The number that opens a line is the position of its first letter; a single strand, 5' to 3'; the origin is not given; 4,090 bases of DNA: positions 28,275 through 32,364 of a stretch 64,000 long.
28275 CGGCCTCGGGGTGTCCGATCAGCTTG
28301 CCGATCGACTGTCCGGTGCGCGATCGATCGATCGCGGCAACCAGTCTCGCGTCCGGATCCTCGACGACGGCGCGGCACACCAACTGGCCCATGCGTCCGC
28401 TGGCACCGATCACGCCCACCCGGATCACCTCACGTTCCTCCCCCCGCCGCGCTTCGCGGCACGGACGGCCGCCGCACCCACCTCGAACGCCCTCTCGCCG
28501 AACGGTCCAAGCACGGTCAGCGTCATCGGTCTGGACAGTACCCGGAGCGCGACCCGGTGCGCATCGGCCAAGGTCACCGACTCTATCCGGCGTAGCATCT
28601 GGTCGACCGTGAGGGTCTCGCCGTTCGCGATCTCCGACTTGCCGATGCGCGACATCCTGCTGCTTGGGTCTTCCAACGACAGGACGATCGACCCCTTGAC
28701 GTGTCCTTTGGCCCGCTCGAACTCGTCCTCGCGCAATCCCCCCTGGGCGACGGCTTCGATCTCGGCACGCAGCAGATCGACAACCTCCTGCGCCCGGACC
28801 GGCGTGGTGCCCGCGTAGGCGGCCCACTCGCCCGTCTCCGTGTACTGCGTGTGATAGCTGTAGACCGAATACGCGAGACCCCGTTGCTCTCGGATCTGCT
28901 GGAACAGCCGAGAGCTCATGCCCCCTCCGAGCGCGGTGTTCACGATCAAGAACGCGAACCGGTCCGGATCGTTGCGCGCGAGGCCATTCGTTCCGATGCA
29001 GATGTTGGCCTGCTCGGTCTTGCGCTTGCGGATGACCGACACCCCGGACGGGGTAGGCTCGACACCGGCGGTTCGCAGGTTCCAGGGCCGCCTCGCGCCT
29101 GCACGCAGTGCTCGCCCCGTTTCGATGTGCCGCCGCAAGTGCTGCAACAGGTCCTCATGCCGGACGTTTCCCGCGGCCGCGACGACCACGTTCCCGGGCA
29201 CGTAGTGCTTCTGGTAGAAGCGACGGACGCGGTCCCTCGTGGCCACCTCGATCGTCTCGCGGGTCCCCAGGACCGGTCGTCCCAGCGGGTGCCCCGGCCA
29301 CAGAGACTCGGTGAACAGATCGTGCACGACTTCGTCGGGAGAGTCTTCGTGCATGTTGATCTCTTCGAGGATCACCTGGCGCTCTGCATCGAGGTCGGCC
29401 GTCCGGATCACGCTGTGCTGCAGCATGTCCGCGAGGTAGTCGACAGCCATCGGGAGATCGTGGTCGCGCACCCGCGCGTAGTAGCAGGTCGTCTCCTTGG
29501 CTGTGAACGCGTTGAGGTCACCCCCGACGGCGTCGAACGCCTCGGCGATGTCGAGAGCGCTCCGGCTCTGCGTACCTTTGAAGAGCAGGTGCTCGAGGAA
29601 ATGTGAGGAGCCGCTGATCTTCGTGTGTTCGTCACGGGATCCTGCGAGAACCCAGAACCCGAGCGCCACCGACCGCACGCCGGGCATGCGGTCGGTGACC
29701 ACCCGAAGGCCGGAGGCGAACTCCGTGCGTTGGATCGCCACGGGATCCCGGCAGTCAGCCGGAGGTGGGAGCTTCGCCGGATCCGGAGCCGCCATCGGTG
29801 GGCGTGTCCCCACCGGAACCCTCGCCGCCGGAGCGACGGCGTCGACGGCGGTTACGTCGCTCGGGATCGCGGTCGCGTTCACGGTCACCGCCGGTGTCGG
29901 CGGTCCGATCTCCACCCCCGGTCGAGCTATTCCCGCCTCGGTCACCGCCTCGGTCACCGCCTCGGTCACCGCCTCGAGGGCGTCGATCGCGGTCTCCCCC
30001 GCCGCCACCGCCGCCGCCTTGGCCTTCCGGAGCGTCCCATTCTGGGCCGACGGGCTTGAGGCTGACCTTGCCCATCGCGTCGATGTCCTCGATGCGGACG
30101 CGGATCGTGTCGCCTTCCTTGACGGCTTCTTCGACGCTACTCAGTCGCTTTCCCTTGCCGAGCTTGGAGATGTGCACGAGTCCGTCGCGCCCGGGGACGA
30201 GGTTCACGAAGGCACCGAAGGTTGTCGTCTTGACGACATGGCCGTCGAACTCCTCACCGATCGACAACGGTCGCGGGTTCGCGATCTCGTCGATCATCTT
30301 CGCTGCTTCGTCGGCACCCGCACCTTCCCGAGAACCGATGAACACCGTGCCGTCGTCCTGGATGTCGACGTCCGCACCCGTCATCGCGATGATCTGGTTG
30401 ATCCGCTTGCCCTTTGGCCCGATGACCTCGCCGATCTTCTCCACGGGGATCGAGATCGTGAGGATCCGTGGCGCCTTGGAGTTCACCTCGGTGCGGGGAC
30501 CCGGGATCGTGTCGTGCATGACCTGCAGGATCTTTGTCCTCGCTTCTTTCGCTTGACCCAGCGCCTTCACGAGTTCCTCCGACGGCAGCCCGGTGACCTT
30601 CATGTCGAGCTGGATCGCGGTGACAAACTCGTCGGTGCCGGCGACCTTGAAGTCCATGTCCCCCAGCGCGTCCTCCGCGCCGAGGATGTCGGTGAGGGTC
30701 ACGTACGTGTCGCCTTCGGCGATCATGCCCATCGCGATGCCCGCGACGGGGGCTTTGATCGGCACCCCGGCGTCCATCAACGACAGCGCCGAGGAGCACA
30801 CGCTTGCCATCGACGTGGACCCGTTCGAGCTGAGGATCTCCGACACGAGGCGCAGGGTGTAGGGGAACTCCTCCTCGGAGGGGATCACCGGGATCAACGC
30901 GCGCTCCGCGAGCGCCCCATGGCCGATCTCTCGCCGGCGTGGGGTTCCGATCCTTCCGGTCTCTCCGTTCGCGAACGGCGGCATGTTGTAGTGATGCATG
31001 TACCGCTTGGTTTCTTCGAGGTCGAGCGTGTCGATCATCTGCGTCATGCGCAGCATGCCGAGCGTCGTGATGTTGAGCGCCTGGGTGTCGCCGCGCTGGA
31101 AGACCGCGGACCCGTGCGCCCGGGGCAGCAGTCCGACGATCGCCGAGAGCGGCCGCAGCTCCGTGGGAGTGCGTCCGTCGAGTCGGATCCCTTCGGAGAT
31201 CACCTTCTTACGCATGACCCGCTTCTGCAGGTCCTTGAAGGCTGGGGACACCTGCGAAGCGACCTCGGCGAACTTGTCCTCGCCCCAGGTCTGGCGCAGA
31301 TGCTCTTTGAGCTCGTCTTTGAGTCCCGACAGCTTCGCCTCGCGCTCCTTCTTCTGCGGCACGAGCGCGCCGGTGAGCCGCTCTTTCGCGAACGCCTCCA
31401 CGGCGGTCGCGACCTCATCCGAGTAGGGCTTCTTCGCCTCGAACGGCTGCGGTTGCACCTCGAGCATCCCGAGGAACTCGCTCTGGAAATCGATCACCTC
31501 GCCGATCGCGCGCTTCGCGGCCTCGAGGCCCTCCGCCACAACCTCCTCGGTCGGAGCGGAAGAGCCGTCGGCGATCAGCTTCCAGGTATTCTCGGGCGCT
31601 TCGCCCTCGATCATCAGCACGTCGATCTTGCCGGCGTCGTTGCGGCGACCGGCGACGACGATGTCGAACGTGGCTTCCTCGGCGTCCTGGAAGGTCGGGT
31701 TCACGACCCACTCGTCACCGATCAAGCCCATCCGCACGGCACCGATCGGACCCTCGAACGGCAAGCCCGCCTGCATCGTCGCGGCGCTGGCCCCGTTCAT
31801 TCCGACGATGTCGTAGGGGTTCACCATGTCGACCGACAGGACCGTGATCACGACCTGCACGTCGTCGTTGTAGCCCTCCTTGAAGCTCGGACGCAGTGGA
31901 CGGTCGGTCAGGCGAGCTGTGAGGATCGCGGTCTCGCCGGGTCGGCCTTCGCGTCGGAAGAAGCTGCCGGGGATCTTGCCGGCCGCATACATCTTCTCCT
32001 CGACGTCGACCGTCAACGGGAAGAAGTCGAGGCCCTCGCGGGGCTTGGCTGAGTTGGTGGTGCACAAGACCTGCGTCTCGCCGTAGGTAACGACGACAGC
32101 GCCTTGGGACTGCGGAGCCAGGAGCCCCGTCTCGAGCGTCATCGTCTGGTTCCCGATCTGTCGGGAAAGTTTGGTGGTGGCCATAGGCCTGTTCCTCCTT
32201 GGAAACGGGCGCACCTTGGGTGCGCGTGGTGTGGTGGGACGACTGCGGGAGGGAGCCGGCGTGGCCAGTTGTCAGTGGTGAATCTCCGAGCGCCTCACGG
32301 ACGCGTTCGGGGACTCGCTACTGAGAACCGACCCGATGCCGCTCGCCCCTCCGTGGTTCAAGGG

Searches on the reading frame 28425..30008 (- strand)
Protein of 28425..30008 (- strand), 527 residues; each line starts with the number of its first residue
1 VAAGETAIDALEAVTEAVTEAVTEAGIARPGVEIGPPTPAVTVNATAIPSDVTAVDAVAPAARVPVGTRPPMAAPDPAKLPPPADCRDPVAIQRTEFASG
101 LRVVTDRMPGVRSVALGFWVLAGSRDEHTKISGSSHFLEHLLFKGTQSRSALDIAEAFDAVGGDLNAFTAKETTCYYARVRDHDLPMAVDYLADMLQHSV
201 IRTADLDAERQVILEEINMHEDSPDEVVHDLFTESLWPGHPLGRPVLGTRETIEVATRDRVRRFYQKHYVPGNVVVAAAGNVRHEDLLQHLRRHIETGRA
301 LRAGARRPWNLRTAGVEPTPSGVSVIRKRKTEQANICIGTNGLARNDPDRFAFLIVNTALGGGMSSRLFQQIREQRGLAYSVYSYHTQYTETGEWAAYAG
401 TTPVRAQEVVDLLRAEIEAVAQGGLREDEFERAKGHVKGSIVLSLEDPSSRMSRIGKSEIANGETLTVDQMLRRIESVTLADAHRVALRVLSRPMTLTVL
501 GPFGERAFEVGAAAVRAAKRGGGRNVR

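Call 73: search_protein_families(library=pfam, proteins=[window:28425-30008:-], max_evalue=0.00001)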
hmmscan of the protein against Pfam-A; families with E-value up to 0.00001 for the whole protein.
window:28425-30008:- (527 aa): 2 families
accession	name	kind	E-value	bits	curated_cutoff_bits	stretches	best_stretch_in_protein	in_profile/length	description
PF05193.26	Peptidase_M16_C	-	6e-43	147.2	23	1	257-434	3-178/181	Peptidase M16 inactive domain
PF00675.25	Peptidase_M16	-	6.3e-39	133.7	22.3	1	102-249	1-148/149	Insulinase (Peptidase family M16)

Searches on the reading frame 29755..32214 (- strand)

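Call 73: search_protein_families(library=pfam, proteins=[window:29755-32214:-], max_evalue=0.00001)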
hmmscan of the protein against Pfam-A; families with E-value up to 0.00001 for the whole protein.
window:29755-32214:- (819 aa): 5 families
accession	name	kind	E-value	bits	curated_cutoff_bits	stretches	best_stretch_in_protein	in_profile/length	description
PF01138.27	RNase_PH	-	2.6e-53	180.3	25.5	2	24-152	4-130/130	3' exoribonuclease family, domain 1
PF03725.20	RNase_PH_C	-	2.8e-14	53.3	20.8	1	155-206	1-50/67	3' exoribonuclease family, domain 2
PF03726.19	PNPase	-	9.9e-13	48.8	24.6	1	268-349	2-81/81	Polyribonucleotide nucleotidyltransferase, RNA binding domain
PF00575.29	S1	-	1.5e-11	45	22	1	652-717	4-69/74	S1 RNA binding domain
PF00013.35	KH_1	-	4.4e-10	39.6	21.5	1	585-642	2-65/66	KH domain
